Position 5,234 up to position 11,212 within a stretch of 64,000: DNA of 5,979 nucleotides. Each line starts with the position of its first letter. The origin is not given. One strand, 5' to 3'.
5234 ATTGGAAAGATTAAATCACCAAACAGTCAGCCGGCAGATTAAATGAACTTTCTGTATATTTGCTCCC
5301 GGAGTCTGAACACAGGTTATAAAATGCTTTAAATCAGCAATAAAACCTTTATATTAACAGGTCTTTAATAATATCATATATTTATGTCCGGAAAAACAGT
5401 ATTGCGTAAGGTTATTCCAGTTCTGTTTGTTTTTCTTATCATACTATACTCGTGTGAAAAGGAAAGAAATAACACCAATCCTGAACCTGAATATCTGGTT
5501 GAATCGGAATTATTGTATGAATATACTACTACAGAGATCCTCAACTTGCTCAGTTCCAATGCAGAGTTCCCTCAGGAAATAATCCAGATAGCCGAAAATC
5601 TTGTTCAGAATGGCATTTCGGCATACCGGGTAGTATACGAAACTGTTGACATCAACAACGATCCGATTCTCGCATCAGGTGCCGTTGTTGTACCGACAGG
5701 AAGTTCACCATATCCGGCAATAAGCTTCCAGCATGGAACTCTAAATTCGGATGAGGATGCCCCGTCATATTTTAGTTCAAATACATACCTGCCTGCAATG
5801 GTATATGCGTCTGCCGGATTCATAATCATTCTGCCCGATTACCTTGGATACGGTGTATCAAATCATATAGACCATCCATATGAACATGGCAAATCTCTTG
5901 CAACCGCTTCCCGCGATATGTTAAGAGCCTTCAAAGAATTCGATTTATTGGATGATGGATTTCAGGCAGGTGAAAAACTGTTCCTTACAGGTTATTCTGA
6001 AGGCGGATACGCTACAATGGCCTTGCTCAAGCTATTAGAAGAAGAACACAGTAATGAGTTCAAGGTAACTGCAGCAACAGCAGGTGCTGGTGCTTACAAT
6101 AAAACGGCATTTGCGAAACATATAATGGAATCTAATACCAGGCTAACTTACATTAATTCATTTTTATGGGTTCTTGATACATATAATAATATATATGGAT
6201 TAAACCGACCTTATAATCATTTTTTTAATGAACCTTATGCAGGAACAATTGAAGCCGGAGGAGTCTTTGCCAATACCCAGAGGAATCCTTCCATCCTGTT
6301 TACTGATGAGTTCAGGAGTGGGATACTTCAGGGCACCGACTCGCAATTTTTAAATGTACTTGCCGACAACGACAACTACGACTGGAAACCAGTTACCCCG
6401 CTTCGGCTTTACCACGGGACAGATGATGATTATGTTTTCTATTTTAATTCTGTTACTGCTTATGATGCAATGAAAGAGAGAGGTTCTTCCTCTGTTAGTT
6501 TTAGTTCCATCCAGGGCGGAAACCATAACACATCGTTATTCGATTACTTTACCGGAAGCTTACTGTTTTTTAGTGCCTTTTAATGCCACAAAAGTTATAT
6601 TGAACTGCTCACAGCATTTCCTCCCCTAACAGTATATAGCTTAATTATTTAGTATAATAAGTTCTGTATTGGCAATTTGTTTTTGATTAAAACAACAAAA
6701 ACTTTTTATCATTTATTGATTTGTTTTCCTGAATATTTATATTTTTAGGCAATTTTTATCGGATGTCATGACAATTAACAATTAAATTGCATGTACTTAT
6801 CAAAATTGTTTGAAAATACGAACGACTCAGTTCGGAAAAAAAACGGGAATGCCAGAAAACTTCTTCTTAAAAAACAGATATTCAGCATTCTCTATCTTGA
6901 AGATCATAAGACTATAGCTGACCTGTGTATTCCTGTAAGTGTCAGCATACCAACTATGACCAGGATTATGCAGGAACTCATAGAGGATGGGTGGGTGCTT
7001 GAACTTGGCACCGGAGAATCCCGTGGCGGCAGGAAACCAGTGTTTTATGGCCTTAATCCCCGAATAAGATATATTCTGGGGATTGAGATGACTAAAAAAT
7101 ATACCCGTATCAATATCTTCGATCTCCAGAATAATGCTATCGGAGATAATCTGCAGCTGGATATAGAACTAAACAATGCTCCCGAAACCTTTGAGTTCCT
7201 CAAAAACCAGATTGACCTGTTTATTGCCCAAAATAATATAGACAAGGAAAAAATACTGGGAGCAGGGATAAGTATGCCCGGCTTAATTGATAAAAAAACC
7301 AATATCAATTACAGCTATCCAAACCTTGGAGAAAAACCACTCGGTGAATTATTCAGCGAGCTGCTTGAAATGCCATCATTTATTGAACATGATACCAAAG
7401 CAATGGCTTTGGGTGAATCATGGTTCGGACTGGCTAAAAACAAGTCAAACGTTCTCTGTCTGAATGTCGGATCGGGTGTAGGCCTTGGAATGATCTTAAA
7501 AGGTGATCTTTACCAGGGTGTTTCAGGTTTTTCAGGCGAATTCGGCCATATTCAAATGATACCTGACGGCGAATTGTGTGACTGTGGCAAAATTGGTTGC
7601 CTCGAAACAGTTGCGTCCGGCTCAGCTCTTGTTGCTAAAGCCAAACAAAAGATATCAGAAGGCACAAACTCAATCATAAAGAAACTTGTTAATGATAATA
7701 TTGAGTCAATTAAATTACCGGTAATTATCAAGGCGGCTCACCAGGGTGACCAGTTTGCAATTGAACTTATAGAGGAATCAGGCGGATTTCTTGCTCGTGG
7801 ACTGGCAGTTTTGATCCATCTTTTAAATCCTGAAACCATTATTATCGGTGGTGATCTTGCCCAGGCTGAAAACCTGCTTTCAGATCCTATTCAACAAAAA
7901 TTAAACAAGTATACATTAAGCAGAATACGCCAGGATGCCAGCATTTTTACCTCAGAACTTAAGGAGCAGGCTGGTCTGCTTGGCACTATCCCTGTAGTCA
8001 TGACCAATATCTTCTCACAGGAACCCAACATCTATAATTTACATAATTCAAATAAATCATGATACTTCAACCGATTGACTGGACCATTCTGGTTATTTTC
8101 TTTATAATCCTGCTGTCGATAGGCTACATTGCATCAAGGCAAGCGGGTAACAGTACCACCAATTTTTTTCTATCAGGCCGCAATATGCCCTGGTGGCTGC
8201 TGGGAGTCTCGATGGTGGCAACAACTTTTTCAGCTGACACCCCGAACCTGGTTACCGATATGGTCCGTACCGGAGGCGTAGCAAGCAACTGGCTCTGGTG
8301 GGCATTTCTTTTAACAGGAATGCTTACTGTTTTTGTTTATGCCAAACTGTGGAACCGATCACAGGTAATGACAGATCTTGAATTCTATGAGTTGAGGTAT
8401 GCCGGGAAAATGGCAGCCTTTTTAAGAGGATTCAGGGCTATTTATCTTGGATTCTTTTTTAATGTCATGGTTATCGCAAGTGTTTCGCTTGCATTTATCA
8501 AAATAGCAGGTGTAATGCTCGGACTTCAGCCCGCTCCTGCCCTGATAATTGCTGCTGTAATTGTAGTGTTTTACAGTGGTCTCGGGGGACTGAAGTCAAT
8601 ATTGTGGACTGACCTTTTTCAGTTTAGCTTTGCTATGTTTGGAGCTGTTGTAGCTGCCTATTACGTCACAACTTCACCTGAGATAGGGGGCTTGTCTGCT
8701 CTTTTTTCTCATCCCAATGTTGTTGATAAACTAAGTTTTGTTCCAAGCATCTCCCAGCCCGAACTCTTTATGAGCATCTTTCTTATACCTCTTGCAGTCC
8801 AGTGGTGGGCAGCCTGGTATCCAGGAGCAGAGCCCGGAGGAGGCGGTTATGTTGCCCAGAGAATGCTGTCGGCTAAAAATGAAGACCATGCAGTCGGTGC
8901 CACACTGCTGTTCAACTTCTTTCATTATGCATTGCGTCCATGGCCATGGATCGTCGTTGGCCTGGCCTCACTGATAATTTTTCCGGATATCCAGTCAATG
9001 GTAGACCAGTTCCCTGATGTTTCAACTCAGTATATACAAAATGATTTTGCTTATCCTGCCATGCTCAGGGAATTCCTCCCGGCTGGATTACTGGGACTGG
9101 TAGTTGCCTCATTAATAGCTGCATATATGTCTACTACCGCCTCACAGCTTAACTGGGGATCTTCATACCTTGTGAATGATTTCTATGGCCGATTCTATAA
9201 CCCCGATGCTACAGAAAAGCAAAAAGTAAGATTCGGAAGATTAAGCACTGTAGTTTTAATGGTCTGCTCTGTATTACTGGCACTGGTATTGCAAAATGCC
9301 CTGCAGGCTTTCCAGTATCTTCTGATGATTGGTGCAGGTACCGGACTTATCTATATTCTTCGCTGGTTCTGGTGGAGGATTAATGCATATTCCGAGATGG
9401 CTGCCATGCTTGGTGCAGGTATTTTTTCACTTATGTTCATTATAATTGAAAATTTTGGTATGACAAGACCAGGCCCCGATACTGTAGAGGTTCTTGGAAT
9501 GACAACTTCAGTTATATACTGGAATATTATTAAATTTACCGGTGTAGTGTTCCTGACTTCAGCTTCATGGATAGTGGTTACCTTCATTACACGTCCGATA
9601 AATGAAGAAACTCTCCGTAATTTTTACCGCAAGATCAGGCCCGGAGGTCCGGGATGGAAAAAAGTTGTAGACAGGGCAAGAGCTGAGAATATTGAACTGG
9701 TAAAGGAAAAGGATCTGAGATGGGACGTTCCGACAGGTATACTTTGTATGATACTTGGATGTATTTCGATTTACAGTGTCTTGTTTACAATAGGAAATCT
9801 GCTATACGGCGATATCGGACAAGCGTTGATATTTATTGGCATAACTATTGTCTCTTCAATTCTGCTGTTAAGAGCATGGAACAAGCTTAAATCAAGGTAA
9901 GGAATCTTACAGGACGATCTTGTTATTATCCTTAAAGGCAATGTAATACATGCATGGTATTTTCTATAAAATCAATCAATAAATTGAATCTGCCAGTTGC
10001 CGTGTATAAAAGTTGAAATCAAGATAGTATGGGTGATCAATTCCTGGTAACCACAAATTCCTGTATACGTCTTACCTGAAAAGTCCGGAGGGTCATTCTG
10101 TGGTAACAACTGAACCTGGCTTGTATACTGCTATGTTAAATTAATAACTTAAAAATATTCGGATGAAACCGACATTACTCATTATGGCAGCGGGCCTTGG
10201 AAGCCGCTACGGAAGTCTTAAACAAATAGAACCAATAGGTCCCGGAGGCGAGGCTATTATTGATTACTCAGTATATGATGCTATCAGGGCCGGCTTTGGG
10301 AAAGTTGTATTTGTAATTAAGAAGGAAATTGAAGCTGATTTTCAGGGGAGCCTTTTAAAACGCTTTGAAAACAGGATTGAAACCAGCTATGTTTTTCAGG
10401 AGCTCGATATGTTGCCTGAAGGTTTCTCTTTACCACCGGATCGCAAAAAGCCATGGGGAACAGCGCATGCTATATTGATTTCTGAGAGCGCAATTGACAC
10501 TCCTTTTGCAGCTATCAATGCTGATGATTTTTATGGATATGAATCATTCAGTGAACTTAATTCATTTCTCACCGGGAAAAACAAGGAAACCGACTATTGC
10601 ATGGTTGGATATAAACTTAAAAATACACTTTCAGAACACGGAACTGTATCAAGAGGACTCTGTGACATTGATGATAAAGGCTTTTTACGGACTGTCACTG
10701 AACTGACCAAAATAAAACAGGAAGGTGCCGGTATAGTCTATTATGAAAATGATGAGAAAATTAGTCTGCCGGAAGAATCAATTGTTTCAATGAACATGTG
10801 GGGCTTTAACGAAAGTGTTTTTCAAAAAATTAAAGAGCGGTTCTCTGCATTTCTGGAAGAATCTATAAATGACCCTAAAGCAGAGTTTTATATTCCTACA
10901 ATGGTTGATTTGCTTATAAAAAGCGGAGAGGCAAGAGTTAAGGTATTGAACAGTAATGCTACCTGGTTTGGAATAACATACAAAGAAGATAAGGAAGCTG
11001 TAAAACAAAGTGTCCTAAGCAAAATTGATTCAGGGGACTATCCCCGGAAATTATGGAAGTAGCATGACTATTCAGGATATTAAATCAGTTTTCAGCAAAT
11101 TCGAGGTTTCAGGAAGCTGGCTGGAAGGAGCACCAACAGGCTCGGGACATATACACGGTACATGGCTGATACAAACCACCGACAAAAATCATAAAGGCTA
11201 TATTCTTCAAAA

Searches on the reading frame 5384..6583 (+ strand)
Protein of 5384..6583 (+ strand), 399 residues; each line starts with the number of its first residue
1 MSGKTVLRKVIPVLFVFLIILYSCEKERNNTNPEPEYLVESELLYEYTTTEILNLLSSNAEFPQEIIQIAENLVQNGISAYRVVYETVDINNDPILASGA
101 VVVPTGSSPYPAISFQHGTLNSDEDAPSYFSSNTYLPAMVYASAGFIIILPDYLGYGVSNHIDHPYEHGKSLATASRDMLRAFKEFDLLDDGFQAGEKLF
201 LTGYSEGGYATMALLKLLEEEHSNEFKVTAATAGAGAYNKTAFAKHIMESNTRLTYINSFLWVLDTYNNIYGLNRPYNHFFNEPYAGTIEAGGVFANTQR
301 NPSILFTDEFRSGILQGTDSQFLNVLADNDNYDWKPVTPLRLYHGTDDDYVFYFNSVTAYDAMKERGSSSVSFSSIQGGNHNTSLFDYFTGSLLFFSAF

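Call 93: search_protein_families(library=pfam, proteins=[window:5384-6583:+])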
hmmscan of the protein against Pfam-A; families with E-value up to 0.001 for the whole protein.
window:5384-6583:+ (399 aa): 3 families
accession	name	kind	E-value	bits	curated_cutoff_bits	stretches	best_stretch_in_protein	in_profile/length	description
PF00326.27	Peptidase_S9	-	1e-09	38.7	22.6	1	140-237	9-100/213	Prolyl oligopeptidase family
PF03583.20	LIP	-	2.5e-09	37.3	23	1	143-385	24-263/286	Secretory lipase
PF12697.13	Abhydrolase_6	-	0.0006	21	26.3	1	141-381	23-204/217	Alpha/beta hydrolase family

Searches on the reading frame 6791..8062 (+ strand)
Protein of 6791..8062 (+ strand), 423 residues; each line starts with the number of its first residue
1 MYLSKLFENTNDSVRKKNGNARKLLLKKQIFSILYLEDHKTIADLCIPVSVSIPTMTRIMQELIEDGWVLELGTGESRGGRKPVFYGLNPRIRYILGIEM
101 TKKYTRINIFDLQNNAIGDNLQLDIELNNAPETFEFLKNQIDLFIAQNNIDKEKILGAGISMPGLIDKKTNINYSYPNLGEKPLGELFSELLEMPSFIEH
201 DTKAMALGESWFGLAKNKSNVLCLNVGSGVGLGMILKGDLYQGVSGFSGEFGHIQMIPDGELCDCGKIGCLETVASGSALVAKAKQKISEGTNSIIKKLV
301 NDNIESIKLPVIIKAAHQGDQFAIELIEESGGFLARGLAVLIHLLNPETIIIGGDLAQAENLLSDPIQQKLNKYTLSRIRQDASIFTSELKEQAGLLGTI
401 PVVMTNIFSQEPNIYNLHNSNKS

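Call 93: search_protein_families(library=pfam, proteins=[window:6791-8062:+])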
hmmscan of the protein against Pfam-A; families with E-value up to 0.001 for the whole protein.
window:6791-8062:+ (423 aa): 1 family
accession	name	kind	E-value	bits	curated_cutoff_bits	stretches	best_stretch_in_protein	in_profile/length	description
PF00480.26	ROK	-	4.2e-60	204.2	22.9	1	96-401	2-289/294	ROK family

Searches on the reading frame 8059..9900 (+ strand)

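Call 93: search_protein_families(library=pfam, proteins=[window:8059-9900:+])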
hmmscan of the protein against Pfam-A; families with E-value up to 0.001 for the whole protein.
window:8059-9900:+ (613 aa): 1 family
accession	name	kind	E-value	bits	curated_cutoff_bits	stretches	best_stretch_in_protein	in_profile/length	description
PF00474.23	SSF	-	2.6e-34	119.2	22.8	1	36-451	1-404/406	Sodium:solute symporter family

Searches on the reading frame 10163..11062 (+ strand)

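Call 93: search_protein_families(library=pfam, proteins=[window:10163-11062:+])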
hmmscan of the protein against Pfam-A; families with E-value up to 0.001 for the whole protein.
window:10163-11062:+ (299 aa): 2 families
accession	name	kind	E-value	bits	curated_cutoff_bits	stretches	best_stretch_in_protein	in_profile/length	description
PF00483.29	NTP_transferase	-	6.8e-07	29.6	21.2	1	6-225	3-190/245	Nucleotidyl transferase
PF12804.13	NTP_transf_3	-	0.00055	20.6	27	1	6-58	2-53/160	MobA-like NTP transferase domain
